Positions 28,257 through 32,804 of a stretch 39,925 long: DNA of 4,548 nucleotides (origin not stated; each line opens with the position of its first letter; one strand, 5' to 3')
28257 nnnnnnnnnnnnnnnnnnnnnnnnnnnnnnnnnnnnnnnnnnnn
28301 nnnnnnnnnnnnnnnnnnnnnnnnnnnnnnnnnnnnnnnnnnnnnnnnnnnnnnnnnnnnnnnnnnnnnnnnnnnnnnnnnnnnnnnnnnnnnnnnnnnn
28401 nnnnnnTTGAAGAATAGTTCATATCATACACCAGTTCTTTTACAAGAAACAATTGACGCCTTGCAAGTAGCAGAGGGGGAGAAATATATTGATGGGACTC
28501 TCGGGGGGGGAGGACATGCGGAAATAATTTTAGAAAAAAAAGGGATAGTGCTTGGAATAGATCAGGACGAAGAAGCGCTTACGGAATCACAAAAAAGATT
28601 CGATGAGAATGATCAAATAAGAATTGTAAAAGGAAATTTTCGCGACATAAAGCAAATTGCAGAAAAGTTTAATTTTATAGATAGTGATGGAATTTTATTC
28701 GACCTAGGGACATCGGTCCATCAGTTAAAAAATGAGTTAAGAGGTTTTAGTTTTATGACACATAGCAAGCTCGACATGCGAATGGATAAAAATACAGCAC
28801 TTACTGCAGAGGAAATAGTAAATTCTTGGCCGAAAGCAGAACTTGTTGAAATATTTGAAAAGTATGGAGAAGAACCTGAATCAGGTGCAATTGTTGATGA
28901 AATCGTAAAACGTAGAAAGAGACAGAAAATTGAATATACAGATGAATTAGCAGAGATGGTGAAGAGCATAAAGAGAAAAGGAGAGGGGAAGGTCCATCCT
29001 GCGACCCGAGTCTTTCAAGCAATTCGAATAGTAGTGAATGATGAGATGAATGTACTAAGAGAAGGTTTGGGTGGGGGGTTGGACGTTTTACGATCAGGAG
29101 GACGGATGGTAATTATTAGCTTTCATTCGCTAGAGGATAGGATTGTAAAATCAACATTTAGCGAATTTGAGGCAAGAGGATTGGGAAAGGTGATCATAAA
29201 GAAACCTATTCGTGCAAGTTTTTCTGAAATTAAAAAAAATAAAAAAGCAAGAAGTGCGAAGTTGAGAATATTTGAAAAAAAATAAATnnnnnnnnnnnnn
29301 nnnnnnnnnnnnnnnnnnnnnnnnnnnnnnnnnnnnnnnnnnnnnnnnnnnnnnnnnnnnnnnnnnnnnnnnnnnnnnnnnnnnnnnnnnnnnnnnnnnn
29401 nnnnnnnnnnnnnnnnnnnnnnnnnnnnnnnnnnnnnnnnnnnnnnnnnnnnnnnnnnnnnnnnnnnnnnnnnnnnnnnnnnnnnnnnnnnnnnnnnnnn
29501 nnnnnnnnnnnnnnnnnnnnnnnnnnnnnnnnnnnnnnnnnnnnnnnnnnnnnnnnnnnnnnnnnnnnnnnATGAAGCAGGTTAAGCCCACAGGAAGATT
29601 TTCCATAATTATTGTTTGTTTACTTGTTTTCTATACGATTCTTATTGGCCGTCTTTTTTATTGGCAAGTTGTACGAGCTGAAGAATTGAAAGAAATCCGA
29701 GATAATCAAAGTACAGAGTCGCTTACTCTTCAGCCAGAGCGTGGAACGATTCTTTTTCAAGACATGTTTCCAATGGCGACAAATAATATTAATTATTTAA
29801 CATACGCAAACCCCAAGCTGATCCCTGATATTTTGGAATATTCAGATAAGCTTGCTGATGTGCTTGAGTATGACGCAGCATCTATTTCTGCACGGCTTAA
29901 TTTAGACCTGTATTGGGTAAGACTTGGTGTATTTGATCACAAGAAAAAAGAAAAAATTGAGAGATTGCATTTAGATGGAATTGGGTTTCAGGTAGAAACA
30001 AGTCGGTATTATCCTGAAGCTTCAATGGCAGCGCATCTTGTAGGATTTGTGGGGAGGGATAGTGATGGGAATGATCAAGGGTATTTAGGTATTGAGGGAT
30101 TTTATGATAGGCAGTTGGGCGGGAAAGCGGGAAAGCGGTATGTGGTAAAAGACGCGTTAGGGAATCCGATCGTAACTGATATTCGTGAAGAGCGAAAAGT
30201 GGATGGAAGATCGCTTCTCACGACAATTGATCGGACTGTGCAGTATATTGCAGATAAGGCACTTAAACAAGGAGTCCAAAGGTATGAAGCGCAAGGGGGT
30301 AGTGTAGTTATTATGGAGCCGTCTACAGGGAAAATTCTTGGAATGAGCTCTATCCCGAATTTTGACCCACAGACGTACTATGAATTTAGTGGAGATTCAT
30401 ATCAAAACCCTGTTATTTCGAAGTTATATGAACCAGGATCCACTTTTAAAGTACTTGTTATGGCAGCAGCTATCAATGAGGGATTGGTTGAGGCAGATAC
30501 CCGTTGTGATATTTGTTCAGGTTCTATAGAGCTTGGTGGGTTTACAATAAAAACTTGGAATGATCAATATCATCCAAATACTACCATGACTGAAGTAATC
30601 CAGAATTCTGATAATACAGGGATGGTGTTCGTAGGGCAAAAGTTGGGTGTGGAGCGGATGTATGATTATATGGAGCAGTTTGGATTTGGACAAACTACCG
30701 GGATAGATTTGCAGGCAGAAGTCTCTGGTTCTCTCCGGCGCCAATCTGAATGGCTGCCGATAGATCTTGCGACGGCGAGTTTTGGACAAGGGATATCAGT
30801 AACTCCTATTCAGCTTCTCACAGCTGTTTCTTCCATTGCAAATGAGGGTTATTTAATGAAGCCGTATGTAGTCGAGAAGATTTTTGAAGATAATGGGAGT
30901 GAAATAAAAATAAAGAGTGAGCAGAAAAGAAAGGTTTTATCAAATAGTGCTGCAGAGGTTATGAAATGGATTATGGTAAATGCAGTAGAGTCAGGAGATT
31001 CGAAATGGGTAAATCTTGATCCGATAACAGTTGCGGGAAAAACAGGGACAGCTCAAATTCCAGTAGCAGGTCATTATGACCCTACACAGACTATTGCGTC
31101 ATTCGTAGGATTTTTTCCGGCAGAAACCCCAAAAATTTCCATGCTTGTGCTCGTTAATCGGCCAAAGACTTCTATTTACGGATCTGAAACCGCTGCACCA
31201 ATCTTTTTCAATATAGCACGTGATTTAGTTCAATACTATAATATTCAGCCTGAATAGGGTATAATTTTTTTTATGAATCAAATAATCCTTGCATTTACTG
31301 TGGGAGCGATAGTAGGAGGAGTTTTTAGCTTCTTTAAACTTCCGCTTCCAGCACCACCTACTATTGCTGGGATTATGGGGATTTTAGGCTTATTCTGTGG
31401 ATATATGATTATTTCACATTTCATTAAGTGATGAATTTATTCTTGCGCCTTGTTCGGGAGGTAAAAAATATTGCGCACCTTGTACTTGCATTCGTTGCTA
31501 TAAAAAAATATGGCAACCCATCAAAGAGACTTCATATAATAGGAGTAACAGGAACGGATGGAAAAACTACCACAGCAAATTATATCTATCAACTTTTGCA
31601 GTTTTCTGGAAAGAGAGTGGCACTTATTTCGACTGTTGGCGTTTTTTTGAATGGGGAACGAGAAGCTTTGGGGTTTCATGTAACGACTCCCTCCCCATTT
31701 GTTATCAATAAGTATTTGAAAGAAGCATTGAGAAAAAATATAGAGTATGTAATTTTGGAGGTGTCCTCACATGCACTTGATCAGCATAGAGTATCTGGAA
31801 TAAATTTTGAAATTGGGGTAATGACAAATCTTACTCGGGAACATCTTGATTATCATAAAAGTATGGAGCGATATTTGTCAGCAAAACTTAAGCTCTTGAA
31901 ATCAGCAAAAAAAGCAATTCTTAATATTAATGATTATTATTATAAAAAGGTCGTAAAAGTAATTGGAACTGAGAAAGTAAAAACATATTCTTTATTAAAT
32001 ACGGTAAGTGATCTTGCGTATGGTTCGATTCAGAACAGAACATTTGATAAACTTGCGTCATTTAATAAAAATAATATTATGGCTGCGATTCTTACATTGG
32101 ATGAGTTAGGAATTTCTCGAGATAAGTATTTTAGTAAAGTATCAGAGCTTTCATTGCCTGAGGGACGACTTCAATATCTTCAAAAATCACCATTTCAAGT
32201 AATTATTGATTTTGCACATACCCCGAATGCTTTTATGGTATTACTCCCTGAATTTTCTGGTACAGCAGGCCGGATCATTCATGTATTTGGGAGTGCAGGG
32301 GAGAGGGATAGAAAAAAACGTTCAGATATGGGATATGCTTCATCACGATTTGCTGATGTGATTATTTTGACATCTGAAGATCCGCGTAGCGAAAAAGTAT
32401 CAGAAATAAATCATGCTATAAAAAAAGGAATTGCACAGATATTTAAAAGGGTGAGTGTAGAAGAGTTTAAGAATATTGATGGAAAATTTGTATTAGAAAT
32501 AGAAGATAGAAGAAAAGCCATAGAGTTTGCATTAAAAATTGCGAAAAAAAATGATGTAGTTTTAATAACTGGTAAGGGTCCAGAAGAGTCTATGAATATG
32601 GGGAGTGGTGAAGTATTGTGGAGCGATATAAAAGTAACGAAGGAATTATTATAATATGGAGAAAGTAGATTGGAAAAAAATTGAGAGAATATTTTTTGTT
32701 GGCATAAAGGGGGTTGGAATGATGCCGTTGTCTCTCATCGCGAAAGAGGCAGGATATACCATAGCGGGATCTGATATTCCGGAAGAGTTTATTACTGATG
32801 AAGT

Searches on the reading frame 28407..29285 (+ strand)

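Call 29: search_protein_families(library=pfam, proteins=[window:28407-29285:+], max_evalue=0.001)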
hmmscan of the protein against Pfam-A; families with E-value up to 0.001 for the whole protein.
window:28407-29285:+ (292 aa): 2 families
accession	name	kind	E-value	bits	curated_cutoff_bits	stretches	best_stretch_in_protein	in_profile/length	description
PF01795.25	Methyltransf_5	-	6.8e-97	325.1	27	1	5-292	2-309/309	MraW methylase family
PF13649.12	Methyltransf_25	-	0.00015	22.9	27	1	33-93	7-70/97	Methyltransferase domain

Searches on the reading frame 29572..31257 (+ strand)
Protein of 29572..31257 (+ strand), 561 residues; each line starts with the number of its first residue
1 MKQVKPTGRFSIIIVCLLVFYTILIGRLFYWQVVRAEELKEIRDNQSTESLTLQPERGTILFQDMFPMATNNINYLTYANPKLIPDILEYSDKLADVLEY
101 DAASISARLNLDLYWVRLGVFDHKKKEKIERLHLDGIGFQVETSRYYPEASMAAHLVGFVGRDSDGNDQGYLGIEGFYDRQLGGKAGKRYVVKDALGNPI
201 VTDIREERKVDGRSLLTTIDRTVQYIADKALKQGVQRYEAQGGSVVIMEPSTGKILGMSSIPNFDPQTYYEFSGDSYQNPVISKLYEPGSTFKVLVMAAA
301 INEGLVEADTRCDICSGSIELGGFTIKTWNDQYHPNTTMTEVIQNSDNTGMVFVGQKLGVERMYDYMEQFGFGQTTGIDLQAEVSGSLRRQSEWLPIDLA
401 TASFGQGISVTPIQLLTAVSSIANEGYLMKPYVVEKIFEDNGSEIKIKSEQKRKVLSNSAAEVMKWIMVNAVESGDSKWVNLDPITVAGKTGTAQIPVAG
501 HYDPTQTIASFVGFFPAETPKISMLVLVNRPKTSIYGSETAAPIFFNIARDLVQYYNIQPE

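Call 29: search_protein_families(library=pfam, proteins=[window:29572-31257:+], max_evalue=0.001)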
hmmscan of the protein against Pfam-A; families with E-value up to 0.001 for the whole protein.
window:29572-31257:+ (561 aa): 3 families
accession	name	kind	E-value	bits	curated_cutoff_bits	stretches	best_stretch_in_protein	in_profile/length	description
PF00905.27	Transpeptidase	-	1.4e-74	251.5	22.1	1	243-548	1-297/299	Penicillin binding protein transpeptidase domain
PF03717.20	PBP_dimer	-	8.5e-16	59.3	24.4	1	53-201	2-177/180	Penicillin-binding Protein dimerisation domain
PF13354.11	Beta-lactamase2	-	1.7e-06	27.9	22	1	285-384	20-124/214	Beta-lactamase enzyme family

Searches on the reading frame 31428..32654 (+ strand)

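Call 29: search_protein_families(library=pfam, proteins=[window:31428-32654:+], max_evalue=0.001)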
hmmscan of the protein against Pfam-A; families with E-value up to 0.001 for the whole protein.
window:31428-32654:+ (408 aa): 2 families
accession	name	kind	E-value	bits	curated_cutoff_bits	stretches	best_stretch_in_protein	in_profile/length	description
PF08245.18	Mur_ligase_M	-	2.7e-40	138.9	24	1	40-209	1-167/200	Mur ligase middle domain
PF02875.26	Mur_ligase_C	-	2.2e-27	96.9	28.4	1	246-384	1-127/127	Mur ligase, glutamate ligase domain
